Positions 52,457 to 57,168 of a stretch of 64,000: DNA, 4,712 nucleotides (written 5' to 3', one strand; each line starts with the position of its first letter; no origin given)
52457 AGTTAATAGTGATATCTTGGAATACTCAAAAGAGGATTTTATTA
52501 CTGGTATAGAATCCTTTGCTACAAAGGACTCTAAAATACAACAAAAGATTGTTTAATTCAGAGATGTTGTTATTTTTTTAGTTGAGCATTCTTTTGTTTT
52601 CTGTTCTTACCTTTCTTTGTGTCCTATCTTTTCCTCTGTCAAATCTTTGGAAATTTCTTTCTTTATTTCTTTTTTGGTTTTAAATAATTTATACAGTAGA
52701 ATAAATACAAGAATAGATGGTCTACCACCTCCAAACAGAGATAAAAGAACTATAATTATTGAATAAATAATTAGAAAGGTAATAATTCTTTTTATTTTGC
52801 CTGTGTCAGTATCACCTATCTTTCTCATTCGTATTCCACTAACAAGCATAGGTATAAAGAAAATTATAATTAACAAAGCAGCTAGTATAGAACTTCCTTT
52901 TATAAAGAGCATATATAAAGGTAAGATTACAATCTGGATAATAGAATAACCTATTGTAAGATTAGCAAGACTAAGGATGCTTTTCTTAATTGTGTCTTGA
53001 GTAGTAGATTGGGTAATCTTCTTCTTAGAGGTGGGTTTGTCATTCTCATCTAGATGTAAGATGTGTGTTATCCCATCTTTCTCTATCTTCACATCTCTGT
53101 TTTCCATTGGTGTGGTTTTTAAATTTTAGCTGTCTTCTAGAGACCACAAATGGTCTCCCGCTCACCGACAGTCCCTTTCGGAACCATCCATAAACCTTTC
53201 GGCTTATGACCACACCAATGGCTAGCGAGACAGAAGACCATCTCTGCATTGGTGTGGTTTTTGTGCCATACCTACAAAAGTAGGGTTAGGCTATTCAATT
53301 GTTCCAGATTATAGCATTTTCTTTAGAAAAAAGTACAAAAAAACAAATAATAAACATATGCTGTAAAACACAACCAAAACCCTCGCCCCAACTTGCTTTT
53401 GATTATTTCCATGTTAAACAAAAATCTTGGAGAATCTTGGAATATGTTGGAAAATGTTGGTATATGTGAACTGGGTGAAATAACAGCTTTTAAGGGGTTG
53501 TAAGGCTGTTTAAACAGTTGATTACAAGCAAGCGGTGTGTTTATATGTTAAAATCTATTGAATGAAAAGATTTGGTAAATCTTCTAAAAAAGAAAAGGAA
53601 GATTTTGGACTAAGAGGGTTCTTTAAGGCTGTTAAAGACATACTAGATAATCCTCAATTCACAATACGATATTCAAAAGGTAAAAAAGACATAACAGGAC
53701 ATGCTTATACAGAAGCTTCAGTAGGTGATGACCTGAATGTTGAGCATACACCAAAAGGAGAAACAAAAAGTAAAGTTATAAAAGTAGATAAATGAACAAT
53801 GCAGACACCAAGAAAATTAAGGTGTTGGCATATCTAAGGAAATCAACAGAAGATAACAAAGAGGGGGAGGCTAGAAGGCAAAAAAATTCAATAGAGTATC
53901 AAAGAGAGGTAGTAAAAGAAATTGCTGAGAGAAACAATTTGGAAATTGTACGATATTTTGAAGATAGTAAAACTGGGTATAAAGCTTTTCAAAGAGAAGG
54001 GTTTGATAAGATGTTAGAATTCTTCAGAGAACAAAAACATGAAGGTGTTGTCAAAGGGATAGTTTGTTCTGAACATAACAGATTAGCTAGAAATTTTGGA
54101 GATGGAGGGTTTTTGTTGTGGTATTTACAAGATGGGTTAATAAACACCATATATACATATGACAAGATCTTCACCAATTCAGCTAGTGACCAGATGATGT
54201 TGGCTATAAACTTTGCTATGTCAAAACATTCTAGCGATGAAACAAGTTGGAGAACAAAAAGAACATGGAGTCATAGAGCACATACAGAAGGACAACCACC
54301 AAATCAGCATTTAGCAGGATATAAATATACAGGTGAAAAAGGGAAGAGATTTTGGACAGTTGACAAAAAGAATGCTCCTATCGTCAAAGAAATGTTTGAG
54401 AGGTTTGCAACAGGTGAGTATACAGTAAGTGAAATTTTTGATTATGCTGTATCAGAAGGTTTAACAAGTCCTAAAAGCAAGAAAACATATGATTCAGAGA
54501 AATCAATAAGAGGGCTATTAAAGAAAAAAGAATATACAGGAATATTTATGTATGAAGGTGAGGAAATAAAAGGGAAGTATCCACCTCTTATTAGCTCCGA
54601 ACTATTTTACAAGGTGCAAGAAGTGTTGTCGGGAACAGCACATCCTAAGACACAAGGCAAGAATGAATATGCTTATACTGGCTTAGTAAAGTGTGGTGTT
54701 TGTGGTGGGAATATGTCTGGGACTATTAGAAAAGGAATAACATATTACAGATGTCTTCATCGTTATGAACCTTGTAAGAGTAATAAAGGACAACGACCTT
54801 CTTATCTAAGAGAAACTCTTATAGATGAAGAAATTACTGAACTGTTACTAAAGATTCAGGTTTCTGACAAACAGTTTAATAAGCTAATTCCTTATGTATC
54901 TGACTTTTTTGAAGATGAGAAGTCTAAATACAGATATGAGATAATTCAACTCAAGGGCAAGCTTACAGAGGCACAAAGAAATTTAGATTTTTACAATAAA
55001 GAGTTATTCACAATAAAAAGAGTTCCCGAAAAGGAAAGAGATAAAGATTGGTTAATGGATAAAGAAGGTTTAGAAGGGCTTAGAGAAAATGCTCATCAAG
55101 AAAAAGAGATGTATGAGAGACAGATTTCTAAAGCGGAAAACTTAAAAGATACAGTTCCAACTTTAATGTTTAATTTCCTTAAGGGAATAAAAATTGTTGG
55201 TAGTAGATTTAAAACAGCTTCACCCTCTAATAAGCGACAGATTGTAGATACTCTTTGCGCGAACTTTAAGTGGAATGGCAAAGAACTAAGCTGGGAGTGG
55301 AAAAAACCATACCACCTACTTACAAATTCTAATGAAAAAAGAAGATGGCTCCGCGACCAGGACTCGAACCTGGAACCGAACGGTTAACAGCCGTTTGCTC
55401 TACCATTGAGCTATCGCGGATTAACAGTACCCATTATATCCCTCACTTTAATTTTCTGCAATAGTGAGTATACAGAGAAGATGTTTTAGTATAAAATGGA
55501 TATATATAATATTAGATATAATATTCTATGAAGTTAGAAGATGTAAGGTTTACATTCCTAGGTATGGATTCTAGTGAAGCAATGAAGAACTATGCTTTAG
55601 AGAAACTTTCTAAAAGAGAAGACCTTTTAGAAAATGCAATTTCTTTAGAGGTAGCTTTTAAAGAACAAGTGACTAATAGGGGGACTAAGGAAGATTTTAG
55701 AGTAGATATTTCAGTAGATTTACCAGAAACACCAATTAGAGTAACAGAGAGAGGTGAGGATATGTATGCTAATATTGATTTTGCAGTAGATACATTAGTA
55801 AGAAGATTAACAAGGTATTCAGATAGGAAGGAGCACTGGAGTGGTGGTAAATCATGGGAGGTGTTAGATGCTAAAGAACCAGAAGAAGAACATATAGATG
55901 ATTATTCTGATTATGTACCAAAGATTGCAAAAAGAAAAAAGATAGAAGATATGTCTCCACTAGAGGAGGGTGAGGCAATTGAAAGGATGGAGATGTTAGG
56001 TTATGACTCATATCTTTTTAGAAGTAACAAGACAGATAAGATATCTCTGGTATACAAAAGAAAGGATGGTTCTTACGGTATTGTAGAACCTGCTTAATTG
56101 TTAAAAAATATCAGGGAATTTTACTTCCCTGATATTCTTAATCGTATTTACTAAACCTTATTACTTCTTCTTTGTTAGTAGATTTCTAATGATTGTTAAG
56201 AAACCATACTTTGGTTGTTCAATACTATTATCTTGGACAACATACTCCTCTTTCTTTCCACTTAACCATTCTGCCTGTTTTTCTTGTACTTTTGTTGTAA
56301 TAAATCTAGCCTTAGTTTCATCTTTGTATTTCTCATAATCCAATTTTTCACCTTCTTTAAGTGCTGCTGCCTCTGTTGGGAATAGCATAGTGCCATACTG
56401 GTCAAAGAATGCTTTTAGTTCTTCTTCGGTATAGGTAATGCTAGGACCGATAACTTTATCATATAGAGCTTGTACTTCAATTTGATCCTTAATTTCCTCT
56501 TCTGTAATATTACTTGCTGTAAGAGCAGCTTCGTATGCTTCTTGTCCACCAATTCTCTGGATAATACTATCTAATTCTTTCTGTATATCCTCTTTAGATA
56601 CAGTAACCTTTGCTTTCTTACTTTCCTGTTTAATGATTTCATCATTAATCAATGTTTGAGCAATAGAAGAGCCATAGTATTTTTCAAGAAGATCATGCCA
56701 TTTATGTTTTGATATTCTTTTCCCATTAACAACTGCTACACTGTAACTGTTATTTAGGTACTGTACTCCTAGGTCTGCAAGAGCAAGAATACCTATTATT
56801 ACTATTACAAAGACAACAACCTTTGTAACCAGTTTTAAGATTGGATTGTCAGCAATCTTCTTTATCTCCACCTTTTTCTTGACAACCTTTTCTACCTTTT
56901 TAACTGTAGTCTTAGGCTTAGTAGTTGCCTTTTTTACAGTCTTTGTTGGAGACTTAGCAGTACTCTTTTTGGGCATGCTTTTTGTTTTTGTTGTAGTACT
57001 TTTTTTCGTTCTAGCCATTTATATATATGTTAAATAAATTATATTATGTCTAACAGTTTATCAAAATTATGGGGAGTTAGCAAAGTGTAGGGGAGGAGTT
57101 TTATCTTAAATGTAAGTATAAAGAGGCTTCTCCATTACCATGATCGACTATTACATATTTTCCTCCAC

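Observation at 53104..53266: GC-rich structured RNA with a three-way repeat giving mutually exclusive hairpins (riboswitch/attenuator-like)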

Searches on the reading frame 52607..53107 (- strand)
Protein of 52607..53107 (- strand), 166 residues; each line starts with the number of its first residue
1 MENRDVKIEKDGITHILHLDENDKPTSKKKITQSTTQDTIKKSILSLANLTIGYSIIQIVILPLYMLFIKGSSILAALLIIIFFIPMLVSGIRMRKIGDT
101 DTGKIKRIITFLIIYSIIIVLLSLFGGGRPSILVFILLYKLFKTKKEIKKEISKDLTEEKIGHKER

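Call 18: search_protein_families(library=pfam, proteins=[window:52607-53107:-], max_evalue=0.01)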
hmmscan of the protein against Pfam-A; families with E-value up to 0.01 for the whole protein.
window:52607-53107:- (166 aa): 0 families

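Call 23: find_encoding_contigs(protein=window:52607-53107:-, flank=10000, max_places=10)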
Protein window:52607-53107:- (166 aa): 8 contigs read that carry it; 5 places shown.
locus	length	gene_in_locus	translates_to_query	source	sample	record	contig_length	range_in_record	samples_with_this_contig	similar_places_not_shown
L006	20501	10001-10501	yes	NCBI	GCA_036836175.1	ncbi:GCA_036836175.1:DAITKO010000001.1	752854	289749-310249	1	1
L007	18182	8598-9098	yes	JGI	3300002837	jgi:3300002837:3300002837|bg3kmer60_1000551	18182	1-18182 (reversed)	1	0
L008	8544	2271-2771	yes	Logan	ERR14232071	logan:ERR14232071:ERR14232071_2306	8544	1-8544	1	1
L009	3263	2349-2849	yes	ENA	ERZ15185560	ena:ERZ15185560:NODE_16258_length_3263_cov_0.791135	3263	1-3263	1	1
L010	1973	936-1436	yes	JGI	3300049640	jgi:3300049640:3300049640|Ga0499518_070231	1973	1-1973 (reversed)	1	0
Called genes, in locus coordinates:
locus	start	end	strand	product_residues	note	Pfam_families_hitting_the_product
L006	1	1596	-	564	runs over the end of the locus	PF01676:Metalloenzyme, PF06415:iPGM_N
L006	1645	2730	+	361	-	PF03462:PCRF, PF00472:RF-1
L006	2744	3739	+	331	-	PF02463:SMC_N (faint), PF00005:ABC_tran, PF13304:AAA_21 (faint)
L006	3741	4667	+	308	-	PF18075:FtsX_ECD, PF02687:FtsX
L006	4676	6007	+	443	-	PF01551:Peptidase_M23 (weak)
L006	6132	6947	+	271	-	PF13623:SurA_N_2 (faint), PF13624:SurA_N_3 (weak)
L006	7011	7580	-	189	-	PF02482:Ribosomal_S30AE, PF16321:Ribosom_S30AE_C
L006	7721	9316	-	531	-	PF00239:Resolvase, PF07508:Recombinase, PF13408:Zn_ribbon_recom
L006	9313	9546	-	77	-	-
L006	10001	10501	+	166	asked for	-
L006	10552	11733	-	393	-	PF02810:SEC-C (weak)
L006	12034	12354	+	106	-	-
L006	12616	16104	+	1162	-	PF16656:Pur_ac_phosph_N (weak)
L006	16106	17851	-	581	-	PF09587:PGA_cap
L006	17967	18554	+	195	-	-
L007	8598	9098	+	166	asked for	-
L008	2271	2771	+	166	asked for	-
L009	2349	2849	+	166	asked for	-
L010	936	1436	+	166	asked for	-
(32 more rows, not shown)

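Call 62: search_protein_families(library=padloc, proteins=[window:52607-53107:-], max_evalue=0.01)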
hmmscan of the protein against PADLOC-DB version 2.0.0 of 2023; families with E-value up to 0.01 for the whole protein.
window:52607-53107:- (166 aa): 0 families

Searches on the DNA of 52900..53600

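Call 5: search_rna_families(source=window, start=52900, end=53600, threshold=evalue, max_evalue=10, show_alignments=5)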
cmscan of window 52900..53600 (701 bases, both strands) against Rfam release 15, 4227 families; matches with E-value up to 10: 6.
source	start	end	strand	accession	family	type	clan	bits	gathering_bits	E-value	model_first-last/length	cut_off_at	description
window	53167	53292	-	RF03000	LOOT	Gene; sRNA;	-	74.5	46.4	4e-14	1-121/121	no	LOOT RNA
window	53250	53364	-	RF01802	HSUR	Gene; snRNA;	-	29.9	50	0.26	1-123/123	no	Herpesvirus saimiri U RNA1/RNA2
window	53315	53346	-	RF03956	mir-737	Gene; miRNA;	-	20.1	60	2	1-63/63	no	mir-737 microRNA precursor family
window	52982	53055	-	RF01566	DdR16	Gene; snRNA; snoRNA; CD-box;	-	18.1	70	3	1-78/78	no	Dictyostelium snoRNA DdR16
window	53408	53545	+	RF00412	SNORA21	Gene; snRNA; snoRNA; HACA-box;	CL00031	14.7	80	2.6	1-136/136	no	Small nucleolar RNA SNORA21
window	53281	53356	+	RF02058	STnc400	Gene;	-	14.5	80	7.1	1-125/125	no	Gammaproteobacterial sRNA STnc400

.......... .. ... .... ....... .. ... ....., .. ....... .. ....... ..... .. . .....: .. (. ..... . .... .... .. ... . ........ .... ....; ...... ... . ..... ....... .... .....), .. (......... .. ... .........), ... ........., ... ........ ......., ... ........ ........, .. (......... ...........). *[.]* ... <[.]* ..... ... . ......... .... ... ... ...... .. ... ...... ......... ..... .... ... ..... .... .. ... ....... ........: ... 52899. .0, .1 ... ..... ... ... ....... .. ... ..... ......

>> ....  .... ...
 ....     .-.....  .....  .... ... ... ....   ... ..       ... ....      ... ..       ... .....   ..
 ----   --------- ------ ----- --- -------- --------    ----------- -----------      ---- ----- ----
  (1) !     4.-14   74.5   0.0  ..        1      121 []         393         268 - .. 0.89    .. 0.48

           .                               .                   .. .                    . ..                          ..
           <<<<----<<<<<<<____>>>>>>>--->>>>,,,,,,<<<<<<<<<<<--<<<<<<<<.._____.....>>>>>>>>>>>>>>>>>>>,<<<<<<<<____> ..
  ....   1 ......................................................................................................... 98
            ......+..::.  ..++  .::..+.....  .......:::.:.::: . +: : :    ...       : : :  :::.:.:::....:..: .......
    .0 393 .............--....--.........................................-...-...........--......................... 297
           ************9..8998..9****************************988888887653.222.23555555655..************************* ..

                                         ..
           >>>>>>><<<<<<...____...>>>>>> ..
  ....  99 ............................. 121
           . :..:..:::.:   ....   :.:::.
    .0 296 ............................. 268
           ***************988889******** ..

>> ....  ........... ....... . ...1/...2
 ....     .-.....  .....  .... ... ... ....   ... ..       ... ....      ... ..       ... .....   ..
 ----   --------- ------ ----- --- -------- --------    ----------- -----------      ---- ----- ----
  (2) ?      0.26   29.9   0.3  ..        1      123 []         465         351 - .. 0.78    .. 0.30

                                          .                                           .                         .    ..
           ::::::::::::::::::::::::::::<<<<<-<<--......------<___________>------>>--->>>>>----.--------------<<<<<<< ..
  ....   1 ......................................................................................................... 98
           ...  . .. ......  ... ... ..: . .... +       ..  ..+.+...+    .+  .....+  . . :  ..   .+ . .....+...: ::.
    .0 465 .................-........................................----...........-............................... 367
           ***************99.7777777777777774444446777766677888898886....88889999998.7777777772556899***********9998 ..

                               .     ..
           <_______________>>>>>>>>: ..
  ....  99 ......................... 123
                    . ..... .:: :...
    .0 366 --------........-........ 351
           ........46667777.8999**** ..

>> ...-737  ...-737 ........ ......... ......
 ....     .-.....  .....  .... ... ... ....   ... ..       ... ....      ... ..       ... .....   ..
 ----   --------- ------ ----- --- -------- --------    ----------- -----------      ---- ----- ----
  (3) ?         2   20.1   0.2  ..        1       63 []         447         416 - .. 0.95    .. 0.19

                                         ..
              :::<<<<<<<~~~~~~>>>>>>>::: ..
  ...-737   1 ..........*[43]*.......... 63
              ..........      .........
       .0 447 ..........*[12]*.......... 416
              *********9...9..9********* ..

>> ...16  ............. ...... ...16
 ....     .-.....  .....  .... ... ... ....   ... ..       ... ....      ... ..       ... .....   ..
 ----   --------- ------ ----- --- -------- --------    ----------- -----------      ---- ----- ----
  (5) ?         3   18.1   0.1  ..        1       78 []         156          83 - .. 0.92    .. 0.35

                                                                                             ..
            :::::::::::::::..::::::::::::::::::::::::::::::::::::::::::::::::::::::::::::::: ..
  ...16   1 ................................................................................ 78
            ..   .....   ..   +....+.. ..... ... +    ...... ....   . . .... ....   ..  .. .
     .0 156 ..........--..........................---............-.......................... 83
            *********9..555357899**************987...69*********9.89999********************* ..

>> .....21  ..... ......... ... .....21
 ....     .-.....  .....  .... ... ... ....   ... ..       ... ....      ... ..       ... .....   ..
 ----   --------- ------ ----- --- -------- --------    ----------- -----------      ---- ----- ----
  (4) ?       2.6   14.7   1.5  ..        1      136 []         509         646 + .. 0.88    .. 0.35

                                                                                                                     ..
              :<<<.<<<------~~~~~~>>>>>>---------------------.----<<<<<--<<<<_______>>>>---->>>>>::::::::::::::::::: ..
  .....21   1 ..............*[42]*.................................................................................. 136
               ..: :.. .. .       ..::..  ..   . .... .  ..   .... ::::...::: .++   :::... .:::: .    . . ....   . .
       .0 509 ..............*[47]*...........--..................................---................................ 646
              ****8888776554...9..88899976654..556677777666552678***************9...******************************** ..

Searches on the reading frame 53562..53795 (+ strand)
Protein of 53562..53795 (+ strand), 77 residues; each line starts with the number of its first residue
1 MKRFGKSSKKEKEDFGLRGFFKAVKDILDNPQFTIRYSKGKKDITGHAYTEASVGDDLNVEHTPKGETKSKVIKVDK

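Call 18: search_protein_families(library=pfam, proteins=[window:53562-53795:+], max_evalue=0.01)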
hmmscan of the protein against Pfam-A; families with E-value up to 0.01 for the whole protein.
window:53562-53795:+ (77 aa): 0 families

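Call 62: search_protein_families(library=padloc, proteins=[window:53562-53795:+], max_evalue=0.01)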
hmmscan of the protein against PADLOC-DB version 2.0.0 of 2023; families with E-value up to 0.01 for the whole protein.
window:53562-53795:+ (77 aa): 1 family
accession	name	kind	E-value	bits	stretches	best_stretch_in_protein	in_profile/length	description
PDLC03965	TmtA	-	0.0016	14.5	1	2-45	80-124/1370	-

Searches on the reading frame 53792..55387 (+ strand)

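Call 18: search_protein_families(library=pfam, proteins=[window:53792-55387:+], max_evalue=0.01)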
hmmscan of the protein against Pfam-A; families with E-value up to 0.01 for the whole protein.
window:53792-55387:+ (531 aa): 3 families
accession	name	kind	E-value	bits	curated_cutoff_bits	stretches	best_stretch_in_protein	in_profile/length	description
PF00239.26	Resolvase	-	7.7e-18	65.4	23.3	1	12-164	2-141/145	Resolvase, N terminal domain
PF07508.19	Recombinase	-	1.6e-14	54.4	21.1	1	193-281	2-101/102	Recombinase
PF13408.12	Zn_ribbon_recom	-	4.4e-09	37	25.3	1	295-352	2-57/58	Recombinase zinc beta ribbon domain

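Call 62: search_protein_families(library=padloc, proteins=[window:53792-55387:+], max_evalue=0.01)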
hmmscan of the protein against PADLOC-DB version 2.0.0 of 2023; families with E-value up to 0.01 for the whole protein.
window:53792-55387:+ (531 aa): 0 families

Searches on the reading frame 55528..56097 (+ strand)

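Call 18: search_protein_families(library=pfam, proteins=[window:55528-56097:+], max_evalue=0.01)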
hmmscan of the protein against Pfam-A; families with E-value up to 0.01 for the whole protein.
window:55528-56097:+ (189 aa): 2 families
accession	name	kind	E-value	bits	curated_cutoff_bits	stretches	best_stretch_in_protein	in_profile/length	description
PF16321.10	Ribosom_S30AE_C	-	3.4e-16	59.1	25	1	131-185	4-57/57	Sigma 54 modulation/S30EA ribosomal protein C terminus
PF02482.25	Ribosomal_S30AE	-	3.9e-14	53.6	23.7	1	7-101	2-87/88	Sigma 54 modulation protein / S30EA ribosomal protein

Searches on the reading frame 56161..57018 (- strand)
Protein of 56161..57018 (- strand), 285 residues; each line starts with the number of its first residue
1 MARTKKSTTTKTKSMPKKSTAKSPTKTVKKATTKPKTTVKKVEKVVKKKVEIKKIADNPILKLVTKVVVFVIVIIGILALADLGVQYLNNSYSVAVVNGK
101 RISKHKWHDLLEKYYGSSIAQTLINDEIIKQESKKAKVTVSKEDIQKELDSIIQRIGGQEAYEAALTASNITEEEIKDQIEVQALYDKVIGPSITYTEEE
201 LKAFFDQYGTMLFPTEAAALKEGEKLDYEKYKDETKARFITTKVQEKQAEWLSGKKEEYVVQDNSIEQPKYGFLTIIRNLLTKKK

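Call 18: search_protein_families(library=pfam, proteins=[window:56161-57018:-], max_evalue=0.01)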
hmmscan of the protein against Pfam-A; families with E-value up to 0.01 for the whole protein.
window:56161-57018:- (285 aa): 2 families
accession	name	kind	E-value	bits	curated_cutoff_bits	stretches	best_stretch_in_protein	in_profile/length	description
PF13624.11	SurA_N_3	-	1.3e-09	38.6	27.2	1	65-189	10-161/162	SurA-like N-terminal domain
PF13623.11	SurA_N_2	-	2.4e-06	27.9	28.5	0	118-151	88-121/145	SurA-like N-terminal domain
